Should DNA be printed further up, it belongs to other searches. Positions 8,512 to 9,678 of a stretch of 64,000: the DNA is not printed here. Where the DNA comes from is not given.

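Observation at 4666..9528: Complete actinobacterial-style C50 carotenoid cluster (crtE-crtB-crtI-crtYe-crtYf-crtEb) in a CPR-like genome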

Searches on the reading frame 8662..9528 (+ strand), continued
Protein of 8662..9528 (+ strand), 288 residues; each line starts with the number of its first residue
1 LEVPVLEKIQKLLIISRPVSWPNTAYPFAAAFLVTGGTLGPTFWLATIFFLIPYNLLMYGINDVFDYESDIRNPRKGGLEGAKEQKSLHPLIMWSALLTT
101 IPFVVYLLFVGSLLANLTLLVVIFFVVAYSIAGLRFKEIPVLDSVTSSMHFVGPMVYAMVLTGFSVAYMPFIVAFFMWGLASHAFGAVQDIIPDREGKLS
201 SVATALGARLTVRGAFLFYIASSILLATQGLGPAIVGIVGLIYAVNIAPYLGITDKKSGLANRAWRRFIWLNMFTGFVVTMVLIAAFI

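Call 39: find_related_loci(query=A1, collection=genome_contigs, flank=10000)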
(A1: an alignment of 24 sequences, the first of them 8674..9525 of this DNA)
Query A1 (284 aa) in genome_contigs; peptide patterns used: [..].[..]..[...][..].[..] (x = any residue, [..] = any of these).
600 stretches matched a pattern (row limit reached: there are more); 598 encode a relative of the query (tblastn E <= 1e-3); the best 80 are kept; 80 distinct loci.
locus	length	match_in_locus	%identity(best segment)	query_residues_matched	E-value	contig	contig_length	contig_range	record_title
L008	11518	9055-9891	69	2-280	1e-136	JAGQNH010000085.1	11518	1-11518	MAG: Candidatus Saccharibacteria bacterium isolate HKST-UBA63 2009_475351, whole genome shotgun sequence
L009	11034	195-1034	72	1-280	2e-136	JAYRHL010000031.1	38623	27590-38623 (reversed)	MAG: Candidatus Saccharimonadaceae bacterium isolate SZ_szas25bin.26 k141_1086927, whole genome shotgun sequence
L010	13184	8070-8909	70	1-280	2e-132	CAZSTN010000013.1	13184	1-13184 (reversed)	MAG TPA_asm: uncultured Candidatus Saccharibacteria bacterium isolate SRP192927_co1_945 genome assembly, contig: NODE_10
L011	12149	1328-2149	67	11-284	2e-127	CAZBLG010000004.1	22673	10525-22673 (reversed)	MAG TPA_asm: uncultured Candidatus Saccharibacteria bacterium isolate SRP220891_co3_243 genome assembly, contig: NODE_27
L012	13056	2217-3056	65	1-280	1e-125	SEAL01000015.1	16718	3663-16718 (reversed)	MAG: Chloroflexi bacterium isolate PMG_070 scaffold_10775, whole genome shotgun sequence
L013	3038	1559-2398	63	1-280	2e-123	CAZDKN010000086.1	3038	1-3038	MAG TPA_asm: uncultured Candidatus Saccharimonas sp. isolate SRP062349_co2_266 genome assembly, contig: NODE_19913_lengt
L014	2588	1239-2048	65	1-270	8e-124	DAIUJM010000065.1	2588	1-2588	MAG TPA_asm: Candidatus Saccharibacteria bacterium isolate CTOTU2436 NODE_16877_length_2588_cov_7.291749, whole genome s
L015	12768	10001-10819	59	1-273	3e-113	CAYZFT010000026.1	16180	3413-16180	MAG TPA_asm: uncultured Candidatus Saccharibacteria bacterium isolate SRP342105_co1_26 genome assembly, contig: NODE_484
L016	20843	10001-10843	63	1-281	6e-113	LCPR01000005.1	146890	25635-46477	MAG: Candidatus Saccharibacteria bacterium GW2011_GWC2_48_9 UY35_C0005, whole genome shotgun sequence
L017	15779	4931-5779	61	2-284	3e-112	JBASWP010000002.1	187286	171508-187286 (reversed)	MAG: Candidatus Microsaccharimonas sp. isolate MFD03231_ilm_asm_bin55 k127_131287, whole genome shotgun sequence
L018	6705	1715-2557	61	1-281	2e-110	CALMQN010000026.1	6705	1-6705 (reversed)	MAG TPA_asm: uncultured bacterium isolate SRR5676477_bin.49_CONCOCT_v1.1_MAG genome assembly, contig: ERZ724547.1767, wh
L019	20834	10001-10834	55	3-280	2e-105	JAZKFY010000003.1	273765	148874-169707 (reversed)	MAG: Patescibacteria group bacterium isolate DC_RB_04_SPN110320-bin024_1 DCRB04SPN_B024_1_000000000003, whole genome sho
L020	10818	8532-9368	57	5-283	4e-104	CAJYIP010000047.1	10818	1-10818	Patescibacteria group bacterium isolate S1C17122_SP350 genome assembly, contig: S1Ck127_285577, whole genome shotgun seq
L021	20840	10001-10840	59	1-280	2e-103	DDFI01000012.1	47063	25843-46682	MAG TPA_asm: Candidatus Saccharibacteria bacterium UBA1932 UBA1932_contig_905, whole genome shotgun sequence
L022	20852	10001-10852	57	1-284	1e-101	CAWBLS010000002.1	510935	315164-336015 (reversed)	MAG: uncultured Candidatus Saccharibacteria bacterium isolate MFD05684.bin.2.14 genome assembly, contig: contig_46985, w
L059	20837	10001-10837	53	5-280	2e-90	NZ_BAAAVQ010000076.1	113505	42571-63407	Glutamicibacter bergerei strain JCM 13567 sequence076, whole genome shotgun sequence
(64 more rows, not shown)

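Call 49: search_dna_similar(query=window:8674-9525:+, collection=plasmids, mode=protein, max_rows=25)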
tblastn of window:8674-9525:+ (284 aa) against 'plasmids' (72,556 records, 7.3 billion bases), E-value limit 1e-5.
Records with a match: 6; places in all: 6; records where one place covers at least 80% of the query: 3.
Best place of each record, by identity: <60% 6.
By first word of the organism name: Halomontanus 2; Arthrobacter 1; Halocatena 1; Haloferax 1; Halarchaeum 1.
By predicted mobility (MOB-suite, as given by PLSDB): non-mobilizable 6.
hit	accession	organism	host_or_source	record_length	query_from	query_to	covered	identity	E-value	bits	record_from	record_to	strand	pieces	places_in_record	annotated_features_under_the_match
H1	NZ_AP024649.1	Arthrobacter sp. StoSoilB13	-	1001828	5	280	97%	51.3%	4e-81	273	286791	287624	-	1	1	none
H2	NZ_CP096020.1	Halocatena salina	cell culture,sediment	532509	4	277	96%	28.4%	4e-19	94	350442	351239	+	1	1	prenyltransferase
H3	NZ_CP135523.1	Halomontanus rarus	Salt lake,Salt lake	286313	6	223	77%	32.2%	8e-18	91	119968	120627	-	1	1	prenyltransferase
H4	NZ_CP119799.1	Halomontanus rarus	cell culture,sediment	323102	6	223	77%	31.7%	5e-17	88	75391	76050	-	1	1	prenyltransferase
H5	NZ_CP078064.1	Haloferax larsenii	Cell culture,Salt Lake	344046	3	253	88%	27.0%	5e-18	91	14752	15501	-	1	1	prenyltransferase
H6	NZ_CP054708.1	Halarchaeum sp. CBA1220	solar salt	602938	2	203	71%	30.6%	2e-14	81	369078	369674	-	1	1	prenyltransferase | crtI: phytoene desaturase family protein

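Call 51: get_annotated_region(hit=H6, flank=5000)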
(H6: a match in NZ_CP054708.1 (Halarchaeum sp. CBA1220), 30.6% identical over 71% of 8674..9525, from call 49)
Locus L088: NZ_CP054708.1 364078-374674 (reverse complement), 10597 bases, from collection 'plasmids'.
description: Halarchaeum sp. CBA1220 plasmid pCBA1220-01, complete sequence
organism: Halarchaeum sp. CBA1220 (NCBI taxid 1853682)
taxonomy: Archaea; Euryarchaeota; Halobacteria; Halobacteriales; Halobacteriaceae; Halarchaeum; Halarchaeum sp. CBA1220
host: -; source: solar salt; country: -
typing (MOB-suite, as given by PLSDB): non-mobilizable
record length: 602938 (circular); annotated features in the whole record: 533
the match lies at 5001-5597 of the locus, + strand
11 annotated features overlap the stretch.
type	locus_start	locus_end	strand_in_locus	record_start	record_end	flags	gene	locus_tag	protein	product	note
CDS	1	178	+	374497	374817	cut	-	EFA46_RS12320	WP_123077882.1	helix-turn-helix domain-containing protein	-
CDS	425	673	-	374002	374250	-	-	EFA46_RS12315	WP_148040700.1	hypothetical protein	-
CDS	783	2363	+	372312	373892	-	-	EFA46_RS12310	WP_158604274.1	bacterio-opsin activator domain-containing protein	-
CDS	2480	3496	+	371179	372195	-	-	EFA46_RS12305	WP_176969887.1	phytoene/squalene synthase family protein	GO:0008299 - isoprenoid biosynthetic process [Evidence IEA]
CDS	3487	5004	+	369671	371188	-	crtI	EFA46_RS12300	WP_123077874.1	phytoene desaturase family protein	GO:0016117 - carotenoid biosynthetic process [Evidence IEA]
CDS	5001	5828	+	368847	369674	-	-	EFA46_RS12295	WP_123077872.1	prenyltransferase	-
CDS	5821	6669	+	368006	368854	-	cruF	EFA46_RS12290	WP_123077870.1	bisanhydrobacterioruberin hydratase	GO:0016117 - carotenoid biosynthetic process [Evidence IEA]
CDS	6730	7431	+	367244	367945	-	-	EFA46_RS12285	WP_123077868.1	CPBP family intramembrane glutamic endopeptidase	GO:0071586 - CAAX-box protein processing [Evidence IEA]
CDS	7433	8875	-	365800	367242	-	-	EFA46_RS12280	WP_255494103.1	MATE family efflux transporter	GO:0006855 - xenobiotic transmembrane transport [Evidence IEA]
CDS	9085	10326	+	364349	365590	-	-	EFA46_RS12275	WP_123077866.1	MFS transporter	GO:0055085 - transmembrane transport [Evidence IEA]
CDS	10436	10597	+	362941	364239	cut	-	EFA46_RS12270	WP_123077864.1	OFA family MFS transporter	GO:0055085 - transmembrane transport [Evidence IEA]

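Call 52: get_annotated_region(hit=H5, flank=5000)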
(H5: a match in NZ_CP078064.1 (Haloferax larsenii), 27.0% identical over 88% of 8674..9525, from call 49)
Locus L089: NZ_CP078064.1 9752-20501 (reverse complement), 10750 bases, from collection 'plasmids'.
description: Haloferax larsenii strain NCIM 5678 plasmid pHl5678-1, complete sequence
organism: Haloferax larsenii (NCBI taxid 302484)
taxonomy: Archaea; Euryarchaeota; Halobacteria; Halobacteriales; Haloferacaceae; Haloferax; Haloferax larsenii
host: -; source: Cell culture,Salt Lake; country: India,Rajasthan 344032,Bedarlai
typing (MOB-suite, as given by PLSDB): non-mobilizable
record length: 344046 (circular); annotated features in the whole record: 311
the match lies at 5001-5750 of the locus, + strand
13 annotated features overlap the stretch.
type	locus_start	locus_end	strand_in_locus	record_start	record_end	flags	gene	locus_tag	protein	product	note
CDS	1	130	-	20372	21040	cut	-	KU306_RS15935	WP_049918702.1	helix-turn-helix domain-containing protein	-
CDS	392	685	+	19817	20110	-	-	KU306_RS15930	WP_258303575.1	hypothetical protein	-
CDS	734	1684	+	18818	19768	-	-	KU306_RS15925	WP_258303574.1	phosphoglucosamine mutase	-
CDS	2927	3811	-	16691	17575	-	-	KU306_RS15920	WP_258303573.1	alpha/beta hydrolase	-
CDS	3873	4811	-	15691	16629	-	-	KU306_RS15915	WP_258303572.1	UbiA family prenyltransferase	-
CDS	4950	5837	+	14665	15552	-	-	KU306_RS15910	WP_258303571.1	prenyltransferase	-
CDS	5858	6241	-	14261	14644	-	-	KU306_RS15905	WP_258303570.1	nuclear transport factor 2 family protein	-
CDS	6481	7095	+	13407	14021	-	-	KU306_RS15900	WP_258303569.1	phosphoribosyltransferase family protein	GO:0009116 - nucleoside metabolic process [Evidence IEA]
CDS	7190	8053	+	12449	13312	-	-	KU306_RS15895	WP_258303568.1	UbiA family prenyltransferase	-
CDS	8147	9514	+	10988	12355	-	-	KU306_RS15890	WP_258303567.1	geranylgeranyl reductase family protein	GO:0030494 - bacteriochlorophyll biosynthetic process [Evidence IEA]; GO:0015995 - chlorophyll biosynthetic process ...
CDS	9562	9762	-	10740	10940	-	-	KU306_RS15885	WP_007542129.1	hypothetical protein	-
CDS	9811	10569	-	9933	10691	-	-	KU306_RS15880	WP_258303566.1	hypothetical protein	-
CDS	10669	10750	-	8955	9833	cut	-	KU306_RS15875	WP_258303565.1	hypothetical protein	-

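Call 53: search_protein_families(library=ncbifam, proteins=[L088:5001-5825:+, L007:8001-8882:+, L059:9998-10855:+, P0139, P0147, P0193, P0238, P0127, P0210, P0160], max_evalue=1e-10)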
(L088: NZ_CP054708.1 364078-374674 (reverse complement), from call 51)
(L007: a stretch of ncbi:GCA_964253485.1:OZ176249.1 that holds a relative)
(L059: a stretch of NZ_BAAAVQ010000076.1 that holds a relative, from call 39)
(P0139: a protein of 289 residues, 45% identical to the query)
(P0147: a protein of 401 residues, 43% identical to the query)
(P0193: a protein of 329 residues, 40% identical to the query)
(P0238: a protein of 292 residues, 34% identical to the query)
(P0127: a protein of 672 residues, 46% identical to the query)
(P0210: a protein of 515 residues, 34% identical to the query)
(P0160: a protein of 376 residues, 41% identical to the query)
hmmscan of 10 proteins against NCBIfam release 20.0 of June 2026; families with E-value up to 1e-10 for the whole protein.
L088:5001-5825:+ (275 aa): 4 families
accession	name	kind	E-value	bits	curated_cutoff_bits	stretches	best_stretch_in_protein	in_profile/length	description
NF009516.0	PRK12875.1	equivalog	2.9e-119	397.5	205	1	3-273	16-290/292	prenyltransferase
NF010119.0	PRK13595.1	equivalog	1.5e-37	129.7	248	1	3-237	11-249/292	prenyltransferase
NF009608.0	PRK13105.1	equivalog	1.3e-29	103.3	217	1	2-234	7-243/291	prenyltransferase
NF009525.0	PRK12887.1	equivalog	7.4e-11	41.9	226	0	43-244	56-267/310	homogentisate phytyltransferase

L007:8001-8882:+ (294 aa): 3 families
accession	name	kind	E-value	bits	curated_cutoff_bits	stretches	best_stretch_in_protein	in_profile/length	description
NF009608.0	PRK13105.1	equivalog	3.3e-134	446.6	217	1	7-291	6-290/291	prenyltransferase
NF010119.0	PRK13595.1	equivalog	7.8e-48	163.4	248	1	9-288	11-284/292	prenyltransferase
NF009516.0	PRK12875.1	equivalog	4.5e-46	157.3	205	1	9-290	16-289/292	prenyltransferase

L059:9998-10855:+ (286 aa): 4 families
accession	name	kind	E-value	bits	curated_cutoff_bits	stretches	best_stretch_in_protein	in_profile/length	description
NF009608.0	PRK13105.1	equivalog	5.6e-130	432.7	217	1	1-283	8-289/291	prenyltransferase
NF010119.0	PRK13595.1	equivalog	3.1e-41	141.8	248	1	2-277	12-280/292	prenyltransferase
NF009516.0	PRK12875.1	equivalog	5.5e-41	140.5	205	1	3-285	18-291/292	prenyltransferase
TIGR01475.1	ubiA_other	subfamily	9.8e-11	41.6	180.8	0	31-284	32-281/282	UbiA-like polyprenyltransferase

P0139 (289 aa): 4 families
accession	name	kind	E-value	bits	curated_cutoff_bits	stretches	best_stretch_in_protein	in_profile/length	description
NF009608.0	PRK13105.1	equivalog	2.4e-81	273.1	217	1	9-287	9-289/291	prenyltransferase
NF010119.0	PRK13595.1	equivalog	5.7e-43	147.5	248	1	5-283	8-282/292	prenyltransferase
NF009516.0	PRK12875.1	equivalog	2.6e-38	131.8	205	1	11-286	19-288/292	prenyltransferase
NF009523.0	PRK12884.1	equivalog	2.4e-12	46.6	269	1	14-239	9-233/279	prenyltransferase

P0147 (401 aa): 4 families
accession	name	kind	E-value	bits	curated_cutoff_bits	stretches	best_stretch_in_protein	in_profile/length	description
NF009608.0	PRK13105.1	equivalog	3.3e-79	266.1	217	1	109-389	9-286/291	prenyltransferase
NF010119.0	PRK13595.1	equivalog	3.2e-46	158.1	248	1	111-332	14-233/292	prenyltransferase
NF009516.0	PRK12875.1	equivalog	4.7e-37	127.6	205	1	112-389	20-286/292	prenyltransferase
TIGR03462.1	CarR_dom_SF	subfamily_domain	8.2e-11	42.3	39.4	1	3-90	2-88/89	lycopene cyclase domain-containing protein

P0193 (329 aa): 3 families
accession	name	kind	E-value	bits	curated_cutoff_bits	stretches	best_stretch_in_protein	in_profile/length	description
NF009608.0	PRK13105.1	equivalog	6.5e-63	212.6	217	1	7-280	9-288/291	prenyltransferase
NF010119.0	PRK13595.1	equivalog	7.8e-59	199.5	248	1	4-280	9-285/292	prenyltransferase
NF009516.0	PRK12875.1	equivalog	1.2e-52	178.9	205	1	7-279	17-287/292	prenyltransferase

P0238 (292 aa): 3 families
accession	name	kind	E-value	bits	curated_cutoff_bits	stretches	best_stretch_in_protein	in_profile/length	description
NF009516.0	PRK12875.1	equivalog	7.7e-82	274.6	205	1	16-289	19-289/292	prenyltransferase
NF009608.0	PRK13105.1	equivalog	2.1e-42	145.3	217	1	15-289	10-289/291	prenyltransferase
NF010119.0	PRK13595.1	equivalog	4e-41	141.4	248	1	15-261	13-257/292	prenyltransferase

P0127 (672 aa): 7 families
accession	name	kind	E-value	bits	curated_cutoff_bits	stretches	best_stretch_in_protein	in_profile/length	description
NF009608.0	PRK13105.1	equivalog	2.4e-102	342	217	1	5-293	4-289/291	prenyltransferase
NF010119.0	PRK13595.1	equivalog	1.4e-45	156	248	1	7-282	9-275/292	prenyltransferase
NF009516.0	PRK12875.1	equivalog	3.2e-43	147.9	205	1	5-292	12-288/292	prenyltransferase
TIGR03937.1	PgaC_IcaA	equivalog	3.8e-17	62.3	422.3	1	329-452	33-154/407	poly-beta-1,6-N-acetyl-D-glucosamine synthase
TIGR03469.1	HpnB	hypoth_equivalog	2.4e-15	56.4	379.25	1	315-616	11-334/386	hopene-associated glycosyltransferase HpnB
NF009523.0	PRK12884.1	equivalog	3.8e-12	46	269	1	61-261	55-245/279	prenyltransferase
NF045692.1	OglycostaseCruG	equivalog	3.9e-12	45.8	600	0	326-554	26-258/386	2'-O-glycosyltransferase CruG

P0210 (515 aa): 4 families
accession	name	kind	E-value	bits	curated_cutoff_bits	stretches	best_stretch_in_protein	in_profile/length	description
NF009608.0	PRK13105.1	equivalog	9.5e-59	198.9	217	1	227-514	4-289/291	prenyltransferase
NF010119.0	PRK13595.1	equivalog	1.7e-36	126.3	248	1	232-486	12-259/292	prenyltransferase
NF009516.0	PRK12875.1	equivalog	5.4e-32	111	205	1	227-508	12-283/292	prenyltransferase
TIGR03462.1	CarR_dom_SF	subfamily_domain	4.2e-11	43.2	39.4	1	151-219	18-85/89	lycopene cyclase domain-containing protein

P0160 (376 aa): 6 families
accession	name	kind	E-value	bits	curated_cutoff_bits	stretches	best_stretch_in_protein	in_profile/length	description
NF009608.0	PRK13105.1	equivalog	1.2e-74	251.1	217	1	99-374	8-289/291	prenyltransferase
NF009516.0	PRK12875.1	equivalog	1.6e-43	148.9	205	1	98-375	15-290/292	prenyltransferase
NF010119.0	PRK13595.1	equivalog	1.3e-35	123.4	248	1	101-331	13-243/292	prenyltransferase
NF009523.0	PRK12884.1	equivalog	3.1e-14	52.8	269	1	118-320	22-218/279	prenyltransferase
TIGR03462.1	CarR_dom_SF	subfamily_domain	6.7e-11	42.6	39.4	1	3-88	2-86/89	lycopene cyclase domain-containing protein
TIGR01475.1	ubiA_other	subfamily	8e-11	41.9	180.8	0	126-374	29-280/282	UbiA-like polyprenyltransferase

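Call 63: find_homologous_proteins(query=A2, max_evalue=1e-20)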
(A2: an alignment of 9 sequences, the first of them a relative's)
Query A2 (9 sequences) (289 aa, profile of the alignment): 7603 proteins with E <= 1e-20 among 8000 candidates; the best 120 are listed.
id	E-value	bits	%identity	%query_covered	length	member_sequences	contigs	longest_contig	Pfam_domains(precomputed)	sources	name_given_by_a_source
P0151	8.0e-127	440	48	97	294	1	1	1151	PF01040.24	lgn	-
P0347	1.0e-121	424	48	97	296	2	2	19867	PF01040.24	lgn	-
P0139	3.7e-121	422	100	100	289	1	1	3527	PF01040.24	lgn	-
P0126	3.9e-121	422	-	-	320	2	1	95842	PF01040.24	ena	-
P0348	1.2e-119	417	47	97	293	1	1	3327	PF01040.24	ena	-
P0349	1.5e-119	416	48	97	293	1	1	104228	PF01040.24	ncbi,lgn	-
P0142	5.5e-119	415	41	94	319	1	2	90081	PF01040.24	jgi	jgi:4-hydroxybenzoate polyprenyltransferase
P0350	7.8e-119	414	49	95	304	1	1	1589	PF01040.24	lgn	-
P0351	3.0e-117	409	52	96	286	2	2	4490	PF01040.24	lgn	-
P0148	1.1e-116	407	-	-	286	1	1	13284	PF01040.24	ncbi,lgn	-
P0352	1.5e-116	407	49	96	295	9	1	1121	PF01040.24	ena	-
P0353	1.6e-116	407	51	95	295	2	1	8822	PF01040.24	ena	-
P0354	4.6e-116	405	45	98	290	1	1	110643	PF01040.24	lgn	-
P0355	7.2e-116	404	54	98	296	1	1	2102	PF01040.24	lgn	-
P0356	9.7e-116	404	45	94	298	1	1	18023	PF01040.24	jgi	jgi:4-hydroxybenzoate polyprenyltransferase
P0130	4.5e-111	389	43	95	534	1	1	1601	PF10111.15,PF13506.14,PF13641.13,PF01040.24,PF00535.33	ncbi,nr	ncbi:MAG TPA: prenyltransferase, partial [Candidatus Saccharimonadales bacterium]|nr:prenyltransfera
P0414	5.2e-108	379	42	91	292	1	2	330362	PF01040.24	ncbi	ncbi:MAG: prenyltransferase [Candidatus Saccharimonadales bacterium]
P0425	1.3e-105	371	44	93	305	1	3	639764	PF01040.24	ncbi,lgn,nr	ncbi:MAG: prenyltransferase [Patescibacteria group bacterium]|nr:prenyltransferase [Patescibacteria 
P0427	2.1e-105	370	45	98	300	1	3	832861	PF01040.24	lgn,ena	-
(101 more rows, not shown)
